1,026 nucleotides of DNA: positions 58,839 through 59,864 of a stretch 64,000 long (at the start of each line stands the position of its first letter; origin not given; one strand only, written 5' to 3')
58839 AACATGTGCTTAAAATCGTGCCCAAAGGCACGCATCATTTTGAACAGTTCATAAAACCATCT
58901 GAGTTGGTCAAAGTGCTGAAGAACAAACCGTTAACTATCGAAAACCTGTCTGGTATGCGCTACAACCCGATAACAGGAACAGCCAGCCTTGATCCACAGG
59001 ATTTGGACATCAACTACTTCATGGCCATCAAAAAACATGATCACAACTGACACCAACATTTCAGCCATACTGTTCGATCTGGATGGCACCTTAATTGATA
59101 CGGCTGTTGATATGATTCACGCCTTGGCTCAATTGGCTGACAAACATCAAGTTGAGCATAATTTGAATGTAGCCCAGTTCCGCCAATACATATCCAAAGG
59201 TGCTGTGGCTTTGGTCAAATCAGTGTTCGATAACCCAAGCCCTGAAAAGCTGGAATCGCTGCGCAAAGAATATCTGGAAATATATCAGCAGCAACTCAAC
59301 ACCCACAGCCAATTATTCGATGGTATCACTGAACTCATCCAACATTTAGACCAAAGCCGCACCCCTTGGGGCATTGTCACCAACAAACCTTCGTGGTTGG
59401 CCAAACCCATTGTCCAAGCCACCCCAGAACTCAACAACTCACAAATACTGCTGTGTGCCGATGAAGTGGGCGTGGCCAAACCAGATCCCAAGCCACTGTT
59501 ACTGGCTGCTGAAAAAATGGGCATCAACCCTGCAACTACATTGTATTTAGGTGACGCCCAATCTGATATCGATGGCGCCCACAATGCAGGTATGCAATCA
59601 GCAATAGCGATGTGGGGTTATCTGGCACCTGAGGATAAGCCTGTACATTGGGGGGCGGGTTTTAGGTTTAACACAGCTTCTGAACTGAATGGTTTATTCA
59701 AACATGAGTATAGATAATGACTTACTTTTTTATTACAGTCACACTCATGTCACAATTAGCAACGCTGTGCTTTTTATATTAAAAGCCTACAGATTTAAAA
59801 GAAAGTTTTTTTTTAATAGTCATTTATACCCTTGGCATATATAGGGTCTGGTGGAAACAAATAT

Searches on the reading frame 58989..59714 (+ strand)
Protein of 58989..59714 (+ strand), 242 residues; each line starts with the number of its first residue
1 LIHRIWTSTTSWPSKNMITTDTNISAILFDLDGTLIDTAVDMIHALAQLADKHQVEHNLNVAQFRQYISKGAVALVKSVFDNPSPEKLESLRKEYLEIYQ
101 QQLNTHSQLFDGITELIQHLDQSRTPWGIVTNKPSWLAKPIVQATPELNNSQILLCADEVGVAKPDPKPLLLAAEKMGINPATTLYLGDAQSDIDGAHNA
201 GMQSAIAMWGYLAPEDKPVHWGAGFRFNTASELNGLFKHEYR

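Call 15: search_protein_families(library=pfam, proteins=[window:58989-59714:+], max_evalue=0.001)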
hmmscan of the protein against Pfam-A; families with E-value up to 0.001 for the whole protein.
window:58989-59714:+ (242 aa): 4 families
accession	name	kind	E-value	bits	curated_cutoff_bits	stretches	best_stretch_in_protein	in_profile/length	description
PF13419.12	HAD_2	-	7.9e-35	121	23.8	1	27-206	1-177/178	Haloacid dehalogenase-like hydrolase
PF00702.32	Hydrolase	-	1.6e-25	91.1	26.4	1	24-201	1-191/191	haloacid dehalogenase-like hydrolase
PF12710.13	HAD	-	2.6e-09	38.2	27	1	27-197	1-188/189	haloacid dehalogenase-like hydrolase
PF13242.12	Hydrolase_like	-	8.9e-08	32.4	22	1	163-207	3-48/75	HAD-hyrolase-like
